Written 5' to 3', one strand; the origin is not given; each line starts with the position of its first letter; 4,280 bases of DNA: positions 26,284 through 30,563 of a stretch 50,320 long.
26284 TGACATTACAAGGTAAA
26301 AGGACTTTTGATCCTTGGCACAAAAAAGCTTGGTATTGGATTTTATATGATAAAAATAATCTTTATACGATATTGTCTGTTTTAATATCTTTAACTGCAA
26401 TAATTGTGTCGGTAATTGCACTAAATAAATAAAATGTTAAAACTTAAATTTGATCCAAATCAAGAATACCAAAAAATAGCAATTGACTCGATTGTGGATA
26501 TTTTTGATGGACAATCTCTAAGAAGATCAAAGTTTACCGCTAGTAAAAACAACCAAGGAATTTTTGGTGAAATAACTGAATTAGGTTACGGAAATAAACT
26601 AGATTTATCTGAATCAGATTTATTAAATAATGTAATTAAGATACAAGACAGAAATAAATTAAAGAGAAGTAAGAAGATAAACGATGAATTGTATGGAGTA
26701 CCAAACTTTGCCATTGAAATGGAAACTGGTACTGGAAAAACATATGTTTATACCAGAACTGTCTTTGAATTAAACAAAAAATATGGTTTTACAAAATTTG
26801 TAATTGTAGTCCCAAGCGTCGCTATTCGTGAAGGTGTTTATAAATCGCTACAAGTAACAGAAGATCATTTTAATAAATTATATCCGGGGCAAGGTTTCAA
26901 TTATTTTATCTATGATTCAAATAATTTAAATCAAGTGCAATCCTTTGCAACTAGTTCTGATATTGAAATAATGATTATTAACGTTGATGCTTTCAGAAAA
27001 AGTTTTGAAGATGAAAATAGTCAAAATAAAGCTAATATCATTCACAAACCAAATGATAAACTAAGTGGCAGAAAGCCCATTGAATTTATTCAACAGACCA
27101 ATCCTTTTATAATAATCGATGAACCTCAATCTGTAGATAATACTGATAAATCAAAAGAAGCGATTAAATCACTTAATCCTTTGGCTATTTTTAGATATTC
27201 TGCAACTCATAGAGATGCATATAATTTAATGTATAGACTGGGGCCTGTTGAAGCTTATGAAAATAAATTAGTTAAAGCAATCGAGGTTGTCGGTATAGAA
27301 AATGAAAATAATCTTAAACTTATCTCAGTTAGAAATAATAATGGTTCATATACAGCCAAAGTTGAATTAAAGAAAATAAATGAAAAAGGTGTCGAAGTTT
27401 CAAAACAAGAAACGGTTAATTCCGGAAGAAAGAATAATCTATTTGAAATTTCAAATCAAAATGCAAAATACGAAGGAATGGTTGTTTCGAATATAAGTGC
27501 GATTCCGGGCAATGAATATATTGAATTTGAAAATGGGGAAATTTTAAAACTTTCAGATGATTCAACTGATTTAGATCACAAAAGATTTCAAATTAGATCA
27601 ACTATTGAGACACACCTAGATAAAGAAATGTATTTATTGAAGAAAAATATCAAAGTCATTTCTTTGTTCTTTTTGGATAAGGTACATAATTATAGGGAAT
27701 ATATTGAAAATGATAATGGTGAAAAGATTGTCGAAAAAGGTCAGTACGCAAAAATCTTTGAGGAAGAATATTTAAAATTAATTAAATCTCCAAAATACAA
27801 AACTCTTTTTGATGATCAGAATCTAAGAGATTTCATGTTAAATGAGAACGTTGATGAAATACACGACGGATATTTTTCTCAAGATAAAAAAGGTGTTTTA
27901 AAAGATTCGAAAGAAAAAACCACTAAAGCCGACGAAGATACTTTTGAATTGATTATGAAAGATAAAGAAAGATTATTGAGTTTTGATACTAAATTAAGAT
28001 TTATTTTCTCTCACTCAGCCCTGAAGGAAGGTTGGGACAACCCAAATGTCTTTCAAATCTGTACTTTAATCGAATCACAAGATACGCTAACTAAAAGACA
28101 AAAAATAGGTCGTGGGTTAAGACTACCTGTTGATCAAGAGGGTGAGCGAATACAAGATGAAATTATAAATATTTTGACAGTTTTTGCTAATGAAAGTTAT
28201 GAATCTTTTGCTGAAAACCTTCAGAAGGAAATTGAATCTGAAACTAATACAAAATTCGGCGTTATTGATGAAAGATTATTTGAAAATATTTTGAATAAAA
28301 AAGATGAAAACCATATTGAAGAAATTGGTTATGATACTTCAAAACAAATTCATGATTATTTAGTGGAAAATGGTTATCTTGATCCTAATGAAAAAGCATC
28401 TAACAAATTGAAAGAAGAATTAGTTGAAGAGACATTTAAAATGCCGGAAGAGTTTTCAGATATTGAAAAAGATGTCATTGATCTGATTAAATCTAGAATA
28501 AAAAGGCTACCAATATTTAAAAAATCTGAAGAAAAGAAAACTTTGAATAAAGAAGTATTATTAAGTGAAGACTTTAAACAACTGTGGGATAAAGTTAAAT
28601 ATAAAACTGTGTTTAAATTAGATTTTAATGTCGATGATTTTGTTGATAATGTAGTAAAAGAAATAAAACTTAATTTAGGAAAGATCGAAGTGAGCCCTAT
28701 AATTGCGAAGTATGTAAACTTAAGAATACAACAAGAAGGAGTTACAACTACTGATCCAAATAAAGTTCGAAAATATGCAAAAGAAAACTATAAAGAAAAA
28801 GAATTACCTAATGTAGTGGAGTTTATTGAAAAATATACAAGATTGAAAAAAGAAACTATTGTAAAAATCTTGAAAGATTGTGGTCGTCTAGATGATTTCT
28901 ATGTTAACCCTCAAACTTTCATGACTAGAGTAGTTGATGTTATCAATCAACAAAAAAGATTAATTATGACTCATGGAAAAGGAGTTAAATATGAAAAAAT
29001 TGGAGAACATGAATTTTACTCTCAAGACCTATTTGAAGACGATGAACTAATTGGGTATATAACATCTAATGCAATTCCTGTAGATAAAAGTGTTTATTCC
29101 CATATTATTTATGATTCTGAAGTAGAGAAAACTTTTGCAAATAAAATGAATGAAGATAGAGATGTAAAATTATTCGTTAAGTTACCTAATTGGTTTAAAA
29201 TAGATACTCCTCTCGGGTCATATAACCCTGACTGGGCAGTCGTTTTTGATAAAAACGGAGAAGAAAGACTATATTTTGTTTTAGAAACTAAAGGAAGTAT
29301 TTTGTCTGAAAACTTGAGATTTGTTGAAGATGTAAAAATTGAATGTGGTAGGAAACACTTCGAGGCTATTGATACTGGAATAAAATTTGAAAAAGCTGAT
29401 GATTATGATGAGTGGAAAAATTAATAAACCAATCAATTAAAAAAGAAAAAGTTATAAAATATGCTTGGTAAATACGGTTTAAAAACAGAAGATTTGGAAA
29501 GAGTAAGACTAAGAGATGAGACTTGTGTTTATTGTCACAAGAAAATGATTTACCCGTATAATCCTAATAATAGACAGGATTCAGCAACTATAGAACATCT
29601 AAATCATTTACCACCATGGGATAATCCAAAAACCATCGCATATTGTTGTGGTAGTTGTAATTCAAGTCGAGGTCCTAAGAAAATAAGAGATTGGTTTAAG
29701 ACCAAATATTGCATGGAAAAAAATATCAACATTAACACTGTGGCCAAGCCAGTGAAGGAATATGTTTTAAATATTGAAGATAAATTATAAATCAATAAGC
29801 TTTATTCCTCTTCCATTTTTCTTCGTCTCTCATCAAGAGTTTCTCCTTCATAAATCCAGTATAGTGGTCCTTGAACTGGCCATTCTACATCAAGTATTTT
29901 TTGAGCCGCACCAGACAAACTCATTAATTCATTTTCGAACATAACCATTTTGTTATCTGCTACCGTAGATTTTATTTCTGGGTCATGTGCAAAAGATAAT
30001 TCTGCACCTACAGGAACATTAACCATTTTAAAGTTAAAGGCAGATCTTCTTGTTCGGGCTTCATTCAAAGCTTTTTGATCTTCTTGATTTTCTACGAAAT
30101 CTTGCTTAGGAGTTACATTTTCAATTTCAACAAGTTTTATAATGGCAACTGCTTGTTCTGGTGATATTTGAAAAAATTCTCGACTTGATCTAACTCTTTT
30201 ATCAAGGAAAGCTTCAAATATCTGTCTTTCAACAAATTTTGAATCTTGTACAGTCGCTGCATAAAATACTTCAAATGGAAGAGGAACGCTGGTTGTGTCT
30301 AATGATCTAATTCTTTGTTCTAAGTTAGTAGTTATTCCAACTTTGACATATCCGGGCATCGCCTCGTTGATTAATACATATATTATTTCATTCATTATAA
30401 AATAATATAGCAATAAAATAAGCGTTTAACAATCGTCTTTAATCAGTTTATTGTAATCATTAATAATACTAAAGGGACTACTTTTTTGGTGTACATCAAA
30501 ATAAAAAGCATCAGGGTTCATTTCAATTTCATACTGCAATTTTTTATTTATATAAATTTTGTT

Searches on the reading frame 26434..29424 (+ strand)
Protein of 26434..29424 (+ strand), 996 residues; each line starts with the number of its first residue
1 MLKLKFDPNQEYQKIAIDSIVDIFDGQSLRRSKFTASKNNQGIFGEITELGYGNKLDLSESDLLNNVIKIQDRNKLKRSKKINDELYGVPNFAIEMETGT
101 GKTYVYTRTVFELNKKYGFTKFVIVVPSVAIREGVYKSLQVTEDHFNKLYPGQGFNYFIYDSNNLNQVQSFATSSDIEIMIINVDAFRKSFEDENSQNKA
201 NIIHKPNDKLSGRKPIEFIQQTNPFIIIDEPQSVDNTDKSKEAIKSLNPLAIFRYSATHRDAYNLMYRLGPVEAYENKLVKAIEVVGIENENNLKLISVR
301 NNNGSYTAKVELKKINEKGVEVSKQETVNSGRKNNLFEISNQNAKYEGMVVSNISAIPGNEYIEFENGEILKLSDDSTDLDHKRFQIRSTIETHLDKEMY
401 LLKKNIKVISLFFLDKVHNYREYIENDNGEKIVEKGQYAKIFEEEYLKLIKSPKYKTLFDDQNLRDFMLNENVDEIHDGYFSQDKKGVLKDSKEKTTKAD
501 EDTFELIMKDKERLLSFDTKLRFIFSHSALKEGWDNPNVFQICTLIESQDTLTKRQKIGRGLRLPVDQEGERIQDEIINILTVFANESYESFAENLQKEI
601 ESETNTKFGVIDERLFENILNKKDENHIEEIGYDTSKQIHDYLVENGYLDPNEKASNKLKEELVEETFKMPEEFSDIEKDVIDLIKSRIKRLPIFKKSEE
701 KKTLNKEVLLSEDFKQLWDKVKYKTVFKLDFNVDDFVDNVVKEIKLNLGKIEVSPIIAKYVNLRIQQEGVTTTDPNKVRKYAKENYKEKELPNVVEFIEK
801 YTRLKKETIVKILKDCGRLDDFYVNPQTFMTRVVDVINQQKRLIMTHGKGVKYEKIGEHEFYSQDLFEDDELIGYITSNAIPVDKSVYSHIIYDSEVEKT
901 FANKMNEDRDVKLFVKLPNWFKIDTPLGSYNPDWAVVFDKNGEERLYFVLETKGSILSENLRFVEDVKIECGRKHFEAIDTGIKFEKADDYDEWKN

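Call 54: search_protein_families(library=pfam, proteins=[window:26434-29424:+], max_evalue=0.001)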
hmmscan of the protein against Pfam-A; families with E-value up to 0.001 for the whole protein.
window:26434-29424:+ (996 aa): 3 families
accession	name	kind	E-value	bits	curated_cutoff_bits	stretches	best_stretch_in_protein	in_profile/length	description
PF19778.5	RE_endonuc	-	5e-39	132.9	23.4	1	885-989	2-106/108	Endonuclease domain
PF04851.21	ResIII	-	9.4e-13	48.8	22.5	1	80-259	20-162/164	Type III restriction enzyme, res subunit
PF00270.35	DEAD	-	1e-05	25.8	26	1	91-259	16-160/167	DEAD/DEAH box helicase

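Call 82: search_protein_families(library=padloc, proteins=[window:26434-29424:+], max_evalue=0.0001)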
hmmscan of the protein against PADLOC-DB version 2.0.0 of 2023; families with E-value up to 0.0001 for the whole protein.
window:26434-29424:+ (996 aa): 4 families
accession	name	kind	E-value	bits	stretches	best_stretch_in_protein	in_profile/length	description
PDLC03647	REase_III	-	1.1e-294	978.5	1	2-990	1-978/989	Type III restriction enzyme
PDLC03649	REase_III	-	3.7e-97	324.3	1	3-989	4-956/973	Type III restriction enzyme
PDLC03650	REase_III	-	1.2e-08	31.9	0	520-595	377-450/898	Type III restriction enzyme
PDLC03648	REase_III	-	4.8e-08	29.6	1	477-633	271-410/871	Type III restriction enzyme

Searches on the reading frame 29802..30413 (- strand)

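Call 98: search_protein_families(library=pfam, proteins=[window:29802-30413:-], max_evalue=0.001)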
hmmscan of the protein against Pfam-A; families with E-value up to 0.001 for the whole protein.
window:29802-30413:- (203 aa): 2 families
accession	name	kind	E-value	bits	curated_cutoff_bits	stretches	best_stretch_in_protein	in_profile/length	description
PF10544.15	T5orf172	-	1.4e-15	58.1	20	1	10-95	2-100/101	T5orf172 domain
PF13455.12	MUG113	-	2e-14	54.3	22.3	1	23-94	1-72/73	Meiotically up-regulated gene 113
